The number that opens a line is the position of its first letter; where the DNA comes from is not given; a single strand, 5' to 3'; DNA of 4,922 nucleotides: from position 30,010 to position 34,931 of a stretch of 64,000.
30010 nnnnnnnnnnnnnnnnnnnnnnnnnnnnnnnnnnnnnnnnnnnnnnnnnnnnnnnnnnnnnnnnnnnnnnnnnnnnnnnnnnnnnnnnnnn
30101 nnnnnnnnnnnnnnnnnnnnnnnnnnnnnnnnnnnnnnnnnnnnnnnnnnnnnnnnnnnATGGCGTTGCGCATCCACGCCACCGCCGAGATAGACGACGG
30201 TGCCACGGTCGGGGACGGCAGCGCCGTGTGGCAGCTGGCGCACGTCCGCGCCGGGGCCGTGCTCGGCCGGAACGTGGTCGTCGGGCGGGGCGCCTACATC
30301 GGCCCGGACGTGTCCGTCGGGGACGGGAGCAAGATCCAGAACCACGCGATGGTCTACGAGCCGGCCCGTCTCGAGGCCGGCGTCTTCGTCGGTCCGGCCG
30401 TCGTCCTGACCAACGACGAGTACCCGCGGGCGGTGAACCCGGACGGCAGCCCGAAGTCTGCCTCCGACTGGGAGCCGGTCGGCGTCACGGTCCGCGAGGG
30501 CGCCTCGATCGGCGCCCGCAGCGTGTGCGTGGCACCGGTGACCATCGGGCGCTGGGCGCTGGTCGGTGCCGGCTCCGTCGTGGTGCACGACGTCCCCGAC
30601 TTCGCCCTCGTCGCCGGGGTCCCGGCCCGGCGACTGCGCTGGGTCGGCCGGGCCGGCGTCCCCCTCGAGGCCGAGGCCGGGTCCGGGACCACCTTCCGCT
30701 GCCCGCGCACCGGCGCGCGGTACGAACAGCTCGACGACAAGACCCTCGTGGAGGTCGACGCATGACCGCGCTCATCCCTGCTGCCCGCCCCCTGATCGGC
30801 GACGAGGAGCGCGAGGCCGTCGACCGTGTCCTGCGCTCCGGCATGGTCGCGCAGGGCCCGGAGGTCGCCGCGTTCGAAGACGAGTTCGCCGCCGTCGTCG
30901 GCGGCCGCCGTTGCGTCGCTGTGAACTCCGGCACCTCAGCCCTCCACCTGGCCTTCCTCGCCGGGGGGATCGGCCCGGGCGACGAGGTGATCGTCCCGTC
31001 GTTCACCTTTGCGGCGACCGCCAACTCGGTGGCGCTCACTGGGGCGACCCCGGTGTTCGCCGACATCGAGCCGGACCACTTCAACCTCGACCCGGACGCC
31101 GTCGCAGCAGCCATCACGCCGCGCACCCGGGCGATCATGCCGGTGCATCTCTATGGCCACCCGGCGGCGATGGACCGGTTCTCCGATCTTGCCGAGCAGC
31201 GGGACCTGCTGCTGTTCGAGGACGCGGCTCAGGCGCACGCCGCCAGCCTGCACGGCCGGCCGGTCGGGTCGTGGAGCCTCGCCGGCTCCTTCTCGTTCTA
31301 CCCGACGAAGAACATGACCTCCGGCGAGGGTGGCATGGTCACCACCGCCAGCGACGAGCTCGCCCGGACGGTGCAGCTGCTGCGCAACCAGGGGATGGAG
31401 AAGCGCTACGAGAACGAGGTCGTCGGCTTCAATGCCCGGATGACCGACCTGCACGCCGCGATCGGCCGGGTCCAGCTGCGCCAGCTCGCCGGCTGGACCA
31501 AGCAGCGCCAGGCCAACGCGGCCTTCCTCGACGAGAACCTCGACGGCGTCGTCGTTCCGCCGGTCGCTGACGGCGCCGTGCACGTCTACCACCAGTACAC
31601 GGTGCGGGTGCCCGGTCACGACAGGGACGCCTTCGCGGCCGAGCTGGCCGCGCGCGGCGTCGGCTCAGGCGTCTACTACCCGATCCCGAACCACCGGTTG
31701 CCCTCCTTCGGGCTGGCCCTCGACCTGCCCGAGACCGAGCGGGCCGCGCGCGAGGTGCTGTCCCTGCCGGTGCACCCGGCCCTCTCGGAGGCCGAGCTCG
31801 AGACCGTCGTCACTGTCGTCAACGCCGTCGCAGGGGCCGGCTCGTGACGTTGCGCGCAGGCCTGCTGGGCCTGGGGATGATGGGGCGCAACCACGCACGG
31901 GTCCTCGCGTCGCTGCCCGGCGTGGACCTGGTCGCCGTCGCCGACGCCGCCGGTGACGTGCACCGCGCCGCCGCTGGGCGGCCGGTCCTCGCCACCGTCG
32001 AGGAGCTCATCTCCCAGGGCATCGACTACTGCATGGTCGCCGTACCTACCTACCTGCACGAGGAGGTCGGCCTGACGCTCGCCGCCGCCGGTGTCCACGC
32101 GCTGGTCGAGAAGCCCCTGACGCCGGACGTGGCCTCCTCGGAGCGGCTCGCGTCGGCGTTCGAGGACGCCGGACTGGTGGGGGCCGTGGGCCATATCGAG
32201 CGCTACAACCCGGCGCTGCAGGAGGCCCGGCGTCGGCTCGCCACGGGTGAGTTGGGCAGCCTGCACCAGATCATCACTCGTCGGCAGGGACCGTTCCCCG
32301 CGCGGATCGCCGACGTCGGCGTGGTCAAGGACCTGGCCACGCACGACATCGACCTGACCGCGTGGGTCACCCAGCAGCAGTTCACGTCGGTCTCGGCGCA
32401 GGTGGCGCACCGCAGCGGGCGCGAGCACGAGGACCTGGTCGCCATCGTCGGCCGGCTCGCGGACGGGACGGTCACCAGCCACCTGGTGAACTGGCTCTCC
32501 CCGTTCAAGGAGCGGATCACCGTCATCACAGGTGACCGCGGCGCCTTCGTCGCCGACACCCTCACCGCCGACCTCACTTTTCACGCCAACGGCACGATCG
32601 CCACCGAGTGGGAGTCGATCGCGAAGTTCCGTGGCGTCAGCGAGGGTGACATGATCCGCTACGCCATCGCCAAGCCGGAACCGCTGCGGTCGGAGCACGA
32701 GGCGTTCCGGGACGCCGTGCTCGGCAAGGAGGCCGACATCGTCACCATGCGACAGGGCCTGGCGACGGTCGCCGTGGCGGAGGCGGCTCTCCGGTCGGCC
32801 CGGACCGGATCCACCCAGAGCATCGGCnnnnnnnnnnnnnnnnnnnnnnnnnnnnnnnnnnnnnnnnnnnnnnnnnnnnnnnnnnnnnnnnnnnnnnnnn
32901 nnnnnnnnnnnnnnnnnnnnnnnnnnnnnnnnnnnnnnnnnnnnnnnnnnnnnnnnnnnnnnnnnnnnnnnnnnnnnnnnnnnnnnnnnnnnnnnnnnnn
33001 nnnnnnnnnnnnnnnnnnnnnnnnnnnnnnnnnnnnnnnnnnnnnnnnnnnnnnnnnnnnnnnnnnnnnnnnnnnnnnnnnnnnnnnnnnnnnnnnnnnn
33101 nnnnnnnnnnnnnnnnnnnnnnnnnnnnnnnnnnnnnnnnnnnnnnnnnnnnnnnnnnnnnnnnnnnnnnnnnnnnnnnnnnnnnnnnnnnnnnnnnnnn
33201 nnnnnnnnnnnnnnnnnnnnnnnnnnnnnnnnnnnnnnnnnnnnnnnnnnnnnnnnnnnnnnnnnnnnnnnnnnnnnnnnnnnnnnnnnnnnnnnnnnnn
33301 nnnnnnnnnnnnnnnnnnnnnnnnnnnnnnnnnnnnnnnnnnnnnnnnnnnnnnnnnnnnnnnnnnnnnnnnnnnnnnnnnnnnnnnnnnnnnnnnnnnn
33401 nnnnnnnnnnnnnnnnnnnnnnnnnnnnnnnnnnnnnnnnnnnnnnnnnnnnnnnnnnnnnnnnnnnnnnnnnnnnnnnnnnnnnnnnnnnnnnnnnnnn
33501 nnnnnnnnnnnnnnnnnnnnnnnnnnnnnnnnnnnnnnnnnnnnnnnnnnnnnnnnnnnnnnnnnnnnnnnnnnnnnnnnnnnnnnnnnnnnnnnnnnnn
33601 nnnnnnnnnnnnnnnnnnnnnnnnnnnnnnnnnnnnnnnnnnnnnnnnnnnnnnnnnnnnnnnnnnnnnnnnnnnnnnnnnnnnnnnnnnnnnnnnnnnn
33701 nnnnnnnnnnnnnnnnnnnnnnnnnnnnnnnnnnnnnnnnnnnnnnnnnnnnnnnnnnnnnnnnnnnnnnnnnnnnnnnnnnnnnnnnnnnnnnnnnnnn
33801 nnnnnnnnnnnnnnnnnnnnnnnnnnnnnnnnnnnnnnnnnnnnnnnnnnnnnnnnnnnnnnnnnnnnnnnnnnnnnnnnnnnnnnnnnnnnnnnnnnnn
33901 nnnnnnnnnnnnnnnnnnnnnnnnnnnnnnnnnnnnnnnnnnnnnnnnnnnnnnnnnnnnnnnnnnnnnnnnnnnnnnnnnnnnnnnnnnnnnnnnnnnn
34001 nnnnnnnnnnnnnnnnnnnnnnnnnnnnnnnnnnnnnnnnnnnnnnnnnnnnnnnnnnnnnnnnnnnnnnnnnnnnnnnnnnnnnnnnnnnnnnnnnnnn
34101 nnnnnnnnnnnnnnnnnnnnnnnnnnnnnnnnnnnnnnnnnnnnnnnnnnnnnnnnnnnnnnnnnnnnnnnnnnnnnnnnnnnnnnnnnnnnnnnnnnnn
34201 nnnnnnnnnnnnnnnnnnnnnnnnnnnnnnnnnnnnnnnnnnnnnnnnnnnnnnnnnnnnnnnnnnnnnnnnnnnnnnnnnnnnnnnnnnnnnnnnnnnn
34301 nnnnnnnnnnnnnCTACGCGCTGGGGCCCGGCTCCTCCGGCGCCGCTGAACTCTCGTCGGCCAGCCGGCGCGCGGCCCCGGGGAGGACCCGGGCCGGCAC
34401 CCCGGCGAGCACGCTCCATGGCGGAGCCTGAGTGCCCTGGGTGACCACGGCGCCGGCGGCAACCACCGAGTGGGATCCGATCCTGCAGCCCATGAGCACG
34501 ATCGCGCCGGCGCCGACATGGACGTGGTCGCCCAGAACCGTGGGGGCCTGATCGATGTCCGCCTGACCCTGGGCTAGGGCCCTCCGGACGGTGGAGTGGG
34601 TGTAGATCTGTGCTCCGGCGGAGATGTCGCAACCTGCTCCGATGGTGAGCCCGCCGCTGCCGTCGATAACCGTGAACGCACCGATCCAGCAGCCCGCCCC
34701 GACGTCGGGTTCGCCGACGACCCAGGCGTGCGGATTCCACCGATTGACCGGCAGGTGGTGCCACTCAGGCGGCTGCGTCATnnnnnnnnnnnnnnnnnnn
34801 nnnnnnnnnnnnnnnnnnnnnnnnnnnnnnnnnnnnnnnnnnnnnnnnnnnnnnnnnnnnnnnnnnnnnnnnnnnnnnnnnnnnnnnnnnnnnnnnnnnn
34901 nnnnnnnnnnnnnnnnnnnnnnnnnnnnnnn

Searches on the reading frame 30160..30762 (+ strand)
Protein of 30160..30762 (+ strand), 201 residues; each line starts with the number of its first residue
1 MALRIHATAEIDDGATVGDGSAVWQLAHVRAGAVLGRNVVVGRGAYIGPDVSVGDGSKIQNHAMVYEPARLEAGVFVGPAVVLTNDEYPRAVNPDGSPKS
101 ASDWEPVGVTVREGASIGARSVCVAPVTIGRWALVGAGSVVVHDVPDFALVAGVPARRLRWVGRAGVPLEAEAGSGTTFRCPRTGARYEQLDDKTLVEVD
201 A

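Call 40: search_protein_families(library=ncbifam, proteins=[window:30160-30762:+], max_evalue=1e-8)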
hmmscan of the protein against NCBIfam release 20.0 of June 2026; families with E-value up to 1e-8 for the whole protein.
window:30160-30762:+ (201 aa): 24 families
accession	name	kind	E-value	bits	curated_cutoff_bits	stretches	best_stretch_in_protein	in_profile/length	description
TIGR03570.1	NeuD_NnaD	subfamily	4e-23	82.1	160.8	2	108-157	153-202/202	NeuD/PglB/VioB family sugar acetyltransferase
NF002060.0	PRK00892.1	subfamily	4.8e-16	58.8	207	1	4-87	103-186/345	UDP-3-O-(3-hydroxymyristoyl)glucosamine N-acyltransferase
NF003657.0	PRK05289.1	equivalog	1.5e-15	57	226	0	24-84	7-67/264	acyl-ACP--UDP-N-acetylglucosamine O-acyltransferase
TIGR01853.1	lipid_A_lpxD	equivalog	1.1e-14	54.1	242.5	1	4-97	94-187/325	UDP-3-O-(3-hydroxymyristoyl)glucosamine N-acyltransferase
NF010933.0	PRK14353.1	equivalog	3.6e-14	52.2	505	1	110-153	382-425/453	bifunctional UDP-N-acetylglucosamine diphosphorylase/glucosamine-1-phosphate N-acetyltransferase GlmU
TIGR01173.1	glmU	equivalog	2.3e-13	49.8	366.85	1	6-153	307-436/452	bifunctional UDP-N-acetylglucosamine diphosphorylase/glucosamine-1-phosphate N-acetyltransferase GlmU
TIGR03532.1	DapD_Ac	equivalog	1.4e-12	47.8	231.75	1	37-162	103-214/231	2,3,4,5-tetrahydropyridine-2,6-dicarboxylate N-acetyltransferase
NF041874.1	EPS_EpsC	equivalog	2e-12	47.2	150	1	110-159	115-164/168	serine O-acetyltransferase EpsC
NF008349.0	PRK11132.1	equivalog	2.4e-12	46.5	397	1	74-158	161-243/273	serine O-acetyltransferase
NF010936.0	PRK14356.1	equivalog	6.3e-12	45.1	666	1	8-150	316-440/456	bifunctional UDP-N-acetylglucosamine diphosphorylase/glucosamine-1-phosphate N-acetyltransferase GlmU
TIGR01852.1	lipid_A_lpxA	equivalog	3.3e-11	43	231.05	0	5-65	1-61/254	acyl-ACP--UDP-N-acetylglucosamine O-acyltransferase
NF010932.0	PRK14352.1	equivalog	4.8e-11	42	611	1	13-156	323-449/488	bifunctional UDP-N-acetylglucosamine diphosphorylase/glucosamine-1-phosphate N-acetyltransferase GlmU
TIGR01172.1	cysE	equivalog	8.5e-11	42.1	210.65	0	74-157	81-162/162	serine O-acetyltransferase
TIGR03308.1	phn_thr-fam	hypoth_equivalog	2.4e-10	40.6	201.65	0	115-160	115-160/204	phosphonate metabolim protein, transferase hexapeptide repeat family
NF010937.0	PRK14357.1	equivalog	9e-10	38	658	1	17-153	309-428/448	bifunctional UDP-N-acetylglucosamine diphosphorylase/glucosamine-1-phosphate N-acetyltransferase GlmU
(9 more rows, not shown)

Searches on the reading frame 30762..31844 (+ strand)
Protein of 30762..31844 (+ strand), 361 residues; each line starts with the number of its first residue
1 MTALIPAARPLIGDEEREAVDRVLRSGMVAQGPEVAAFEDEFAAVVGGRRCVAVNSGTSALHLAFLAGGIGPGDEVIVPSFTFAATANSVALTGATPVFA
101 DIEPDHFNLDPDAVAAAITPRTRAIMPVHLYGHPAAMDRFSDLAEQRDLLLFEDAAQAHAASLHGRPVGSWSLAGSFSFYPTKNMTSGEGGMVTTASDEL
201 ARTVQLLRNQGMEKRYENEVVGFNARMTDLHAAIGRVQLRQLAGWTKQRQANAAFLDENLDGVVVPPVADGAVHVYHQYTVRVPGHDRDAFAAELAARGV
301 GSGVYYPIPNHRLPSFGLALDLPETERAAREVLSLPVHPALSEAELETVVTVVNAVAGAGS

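Call 40: search_protein_families(library=ncbifam, proteins=[window:30762-31844:+], max_evalue=1e-8)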
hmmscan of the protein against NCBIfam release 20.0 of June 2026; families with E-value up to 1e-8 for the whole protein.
window:30762-31844:+ (361 aa): 11 families
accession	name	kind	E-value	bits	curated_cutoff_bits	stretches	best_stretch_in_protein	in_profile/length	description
TIGR03588.1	PseC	equivalog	5.4e-79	265.8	423.5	1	5-355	2-378/380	UDP-4-amino-4,6-dideoxy-N-acetyl-beta-L-altrosamine transaminase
NF008658.2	PRK11658.1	equivalog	1.1e-75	254.7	631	1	1-357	1-377/379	UDP-4-amino-4-deoxy-L-arabinose aminotransferase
TIGR04427.1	PLP_DesI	equivalog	6.3e-67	226.4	650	1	9-360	25-386/390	dTDP-4-dehydro-6-deoxyglucose aminotransferase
NF008687.0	PRK11706.1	equivalog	6.3e-62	209.5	375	1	5-356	2-373/375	dTDP-4-amino-4,6-dideoxygalactose transaminase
TIGR04181.1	NHT_00031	hypoth_equivalog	1.2e-61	208.6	420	1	6-336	2-357/359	LegC family aminotransferase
NF011936.0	PRK15407.1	equivalog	2.2e-49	168.4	423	1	9-211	41-251/440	lipopolysaccharide biosynthesis protein RfbH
TIGR02379.1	ECA_wecE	subfamily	5.8e-49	166.8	434.85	1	5-354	2-372/376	dTDP-4-amino-4,6-dideoxy-D-glucose transaminase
NF009079.0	PRK12414.1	subfamily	2.7e-10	39.8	481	1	55-126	97-167/384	methionine aminotransferase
NF006569.0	PRK09082.1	subfamily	1.9e-09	37.1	420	1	52-129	94-171/386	methionine aminotransferase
NF006488.0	PRK08912.1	equivalog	2.1e-09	36.8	498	1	49-126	87-164/387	aminotransferase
NF004770.0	PRK06108.1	subfamily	3.3e-09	36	422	1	41-126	89-175/396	pyridoxal phosphate-dependent aminotransferase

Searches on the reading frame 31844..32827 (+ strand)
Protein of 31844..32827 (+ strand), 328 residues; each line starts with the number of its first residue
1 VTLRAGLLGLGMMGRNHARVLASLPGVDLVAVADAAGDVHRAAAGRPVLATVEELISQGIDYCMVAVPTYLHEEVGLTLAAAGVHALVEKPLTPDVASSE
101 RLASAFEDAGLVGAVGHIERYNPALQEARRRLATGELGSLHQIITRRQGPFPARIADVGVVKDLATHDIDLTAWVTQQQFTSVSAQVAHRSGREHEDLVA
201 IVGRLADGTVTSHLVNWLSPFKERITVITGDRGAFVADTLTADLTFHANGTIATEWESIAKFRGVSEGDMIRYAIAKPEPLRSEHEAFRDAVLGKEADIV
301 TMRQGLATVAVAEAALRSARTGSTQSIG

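Call 40: search_protein_families(library=ncbifam, proteins=[window:31844-32827:+], max_evalue=1e-8)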
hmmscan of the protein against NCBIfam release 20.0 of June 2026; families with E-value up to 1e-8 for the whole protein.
window:31844-32827:+ (328 aa): 5 families
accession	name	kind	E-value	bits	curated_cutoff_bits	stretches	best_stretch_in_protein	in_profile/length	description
NF040723.1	UDP-GlcNAcDh_Arch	equivalog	1.1e-57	195.9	450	1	3-319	1-301/302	UDP-N-acetylglucosamine 3-dehydrogenase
TIGR04380.1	myo_inos_iolG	equivalog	2.9e-29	102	355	1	3-323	2-327/330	inositol 2-dehydrogenase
NF052679.1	InsChiInosDhIolG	equivalog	4.8e-13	48.8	540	1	1-198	1-207/343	bifunctional inositol 2-dehydrogenase/D-chiro-inositol 1-dehydrogenase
NF052479.1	LevoglcsnDh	equivalog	1.3e-12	47.1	650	1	3-187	4-212/386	levoglucosan dehydrogenase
NF008607.0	PRK11579.1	subfamily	2e-11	43.5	330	1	3-324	5-342/346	oxidoreductase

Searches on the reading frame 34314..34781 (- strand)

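Call 40: search_protein_families(library=ncbifam, proteins=[window:34314-34781:-], max_evalue=1e-8)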
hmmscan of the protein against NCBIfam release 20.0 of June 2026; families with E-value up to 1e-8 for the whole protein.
window:34314-34781:- (155 aa): 7 families
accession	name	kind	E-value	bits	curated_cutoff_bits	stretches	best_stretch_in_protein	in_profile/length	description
NF041874.1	EPS_EpsC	equivalog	3.7e-14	52.8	150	1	26-134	63-165/168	serine O-acetyltransferase EpsC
TIGR03570.1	NeuD_NnaD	subfamily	6e-13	48.9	160.8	1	82-131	155-202/202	NeuD/PglB/VioB family sugar acetyltransferase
TIGR03532.1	DapD_Ac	equivalog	2.2e-11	43.8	231.75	1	32-134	118-212/231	2,3,4,5-tetrahydropyridine-2,6-dicarboxylate N-acetyltransferase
NF007797.0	PRK10502.1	subfamily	4e-11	42.9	192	1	26-133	74-176/183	WcaF family extracellular polysaccharide biosynthesis acetyltransferase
NF007499.0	PRK10092.1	equivalog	1.5e-09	37.9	314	1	44-133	93-180/183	maltose O-acetyltransferase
TIGR01172.1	cysE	equivalog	2.4e-09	37.4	210.65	1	26-131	63-162/162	serine O-acetyltransferase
TIGR03308.1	phn_thr-fam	hypoth_equivalog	9.9e-09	35.3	201.65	1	80-133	108-159/204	phosphonate metabolim protein, transferase hexapeptide repeat family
